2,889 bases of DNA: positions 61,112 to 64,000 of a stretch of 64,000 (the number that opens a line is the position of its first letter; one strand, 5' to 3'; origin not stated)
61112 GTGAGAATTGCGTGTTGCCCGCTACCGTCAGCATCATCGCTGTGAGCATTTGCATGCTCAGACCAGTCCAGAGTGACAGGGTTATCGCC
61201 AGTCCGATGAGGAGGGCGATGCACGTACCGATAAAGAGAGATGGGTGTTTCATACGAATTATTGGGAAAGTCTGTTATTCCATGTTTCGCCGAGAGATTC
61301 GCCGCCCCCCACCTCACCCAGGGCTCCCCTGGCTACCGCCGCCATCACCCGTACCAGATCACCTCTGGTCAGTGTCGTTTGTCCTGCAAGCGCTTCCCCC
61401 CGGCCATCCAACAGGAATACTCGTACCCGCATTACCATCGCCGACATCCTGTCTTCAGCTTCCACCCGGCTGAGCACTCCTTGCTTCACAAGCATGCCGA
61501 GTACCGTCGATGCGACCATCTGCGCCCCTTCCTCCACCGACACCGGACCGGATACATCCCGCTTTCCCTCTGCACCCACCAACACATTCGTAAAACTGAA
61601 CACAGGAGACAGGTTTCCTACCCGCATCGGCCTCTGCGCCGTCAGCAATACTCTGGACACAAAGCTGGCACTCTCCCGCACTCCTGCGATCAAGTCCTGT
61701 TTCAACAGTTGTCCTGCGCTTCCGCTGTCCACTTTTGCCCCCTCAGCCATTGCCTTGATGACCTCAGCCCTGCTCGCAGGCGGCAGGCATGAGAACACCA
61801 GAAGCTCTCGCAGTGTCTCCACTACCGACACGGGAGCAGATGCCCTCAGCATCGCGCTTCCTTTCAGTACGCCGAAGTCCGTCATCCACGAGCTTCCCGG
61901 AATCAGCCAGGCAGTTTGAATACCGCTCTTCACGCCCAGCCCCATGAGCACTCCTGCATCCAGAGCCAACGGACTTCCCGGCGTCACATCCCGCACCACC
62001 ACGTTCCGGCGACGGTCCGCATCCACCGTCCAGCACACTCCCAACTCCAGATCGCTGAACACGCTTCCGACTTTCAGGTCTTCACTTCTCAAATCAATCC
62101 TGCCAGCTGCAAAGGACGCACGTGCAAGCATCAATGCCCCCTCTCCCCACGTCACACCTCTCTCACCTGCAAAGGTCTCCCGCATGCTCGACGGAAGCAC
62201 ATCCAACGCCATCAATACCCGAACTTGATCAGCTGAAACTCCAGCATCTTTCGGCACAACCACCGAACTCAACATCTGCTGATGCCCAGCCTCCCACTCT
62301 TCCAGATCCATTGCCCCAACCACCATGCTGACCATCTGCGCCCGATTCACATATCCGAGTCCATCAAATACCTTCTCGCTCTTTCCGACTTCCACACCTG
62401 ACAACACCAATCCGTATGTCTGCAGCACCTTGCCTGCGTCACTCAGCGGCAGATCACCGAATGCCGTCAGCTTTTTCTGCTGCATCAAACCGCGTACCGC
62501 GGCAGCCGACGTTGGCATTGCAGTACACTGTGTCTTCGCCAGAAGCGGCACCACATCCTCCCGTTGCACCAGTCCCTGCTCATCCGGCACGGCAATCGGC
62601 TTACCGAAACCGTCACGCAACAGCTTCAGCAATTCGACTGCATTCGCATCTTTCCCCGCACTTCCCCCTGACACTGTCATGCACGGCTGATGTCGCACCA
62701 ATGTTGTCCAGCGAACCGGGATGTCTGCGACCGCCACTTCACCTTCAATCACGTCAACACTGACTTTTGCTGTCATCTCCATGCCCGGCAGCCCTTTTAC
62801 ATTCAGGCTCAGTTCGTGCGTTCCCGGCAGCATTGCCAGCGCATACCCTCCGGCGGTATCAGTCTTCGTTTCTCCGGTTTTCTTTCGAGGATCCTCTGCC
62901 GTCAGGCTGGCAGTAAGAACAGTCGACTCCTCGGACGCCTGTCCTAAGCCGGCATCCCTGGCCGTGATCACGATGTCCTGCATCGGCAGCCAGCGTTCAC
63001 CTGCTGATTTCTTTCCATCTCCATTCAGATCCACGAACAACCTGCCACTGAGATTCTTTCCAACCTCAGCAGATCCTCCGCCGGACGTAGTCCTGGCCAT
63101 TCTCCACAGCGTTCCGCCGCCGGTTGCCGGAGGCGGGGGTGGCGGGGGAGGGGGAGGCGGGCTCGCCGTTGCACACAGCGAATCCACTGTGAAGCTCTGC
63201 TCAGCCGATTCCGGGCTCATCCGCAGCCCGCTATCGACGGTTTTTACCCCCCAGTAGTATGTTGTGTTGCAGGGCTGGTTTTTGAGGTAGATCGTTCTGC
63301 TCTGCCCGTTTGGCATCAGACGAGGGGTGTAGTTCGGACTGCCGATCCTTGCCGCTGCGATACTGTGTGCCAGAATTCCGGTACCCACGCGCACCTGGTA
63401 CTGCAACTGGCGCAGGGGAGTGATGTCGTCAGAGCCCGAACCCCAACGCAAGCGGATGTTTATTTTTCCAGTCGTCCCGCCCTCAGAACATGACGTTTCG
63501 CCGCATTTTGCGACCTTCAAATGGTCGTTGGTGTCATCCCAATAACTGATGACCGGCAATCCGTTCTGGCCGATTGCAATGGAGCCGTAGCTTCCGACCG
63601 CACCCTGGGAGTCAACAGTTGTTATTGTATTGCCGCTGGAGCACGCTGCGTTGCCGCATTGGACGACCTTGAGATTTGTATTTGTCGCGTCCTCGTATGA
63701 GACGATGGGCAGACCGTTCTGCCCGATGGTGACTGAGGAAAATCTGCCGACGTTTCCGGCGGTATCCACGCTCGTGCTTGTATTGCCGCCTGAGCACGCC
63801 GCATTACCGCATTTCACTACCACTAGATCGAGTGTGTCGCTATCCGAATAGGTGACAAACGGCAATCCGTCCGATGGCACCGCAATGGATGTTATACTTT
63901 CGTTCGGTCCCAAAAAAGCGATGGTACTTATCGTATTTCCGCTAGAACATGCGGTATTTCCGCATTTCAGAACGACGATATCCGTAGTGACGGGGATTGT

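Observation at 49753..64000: Operon of >=3 paralogous giant FG-GAP / SLH-like envelope proteins built around a VirD4/TraG-like ATPase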

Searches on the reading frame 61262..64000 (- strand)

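Call 9: search_protein_families(library=pfam, proteins=[window:61262-64000:-], max_evalue=0.01)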
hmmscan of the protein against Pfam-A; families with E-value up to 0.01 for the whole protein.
window:61262-64000:- (913 aa): 0 families

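Call 10: search_protein_families(library=ncbifam, proteins=[window:61262-64000:-], max_evalue=0.01)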
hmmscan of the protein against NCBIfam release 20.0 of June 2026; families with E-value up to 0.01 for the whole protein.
window:61262-64000:- (913 aa): 2 families
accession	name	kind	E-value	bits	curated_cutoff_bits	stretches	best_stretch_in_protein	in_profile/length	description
NF052348.1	beta_propeller_lectin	domain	6.1e-05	22.2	200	1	18-157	140-281/337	beta propeller lectin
NF052350.1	CV39L_fam_lectin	equivalog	0.0004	19.6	350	1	31-160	145-275/334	CV39L family lectin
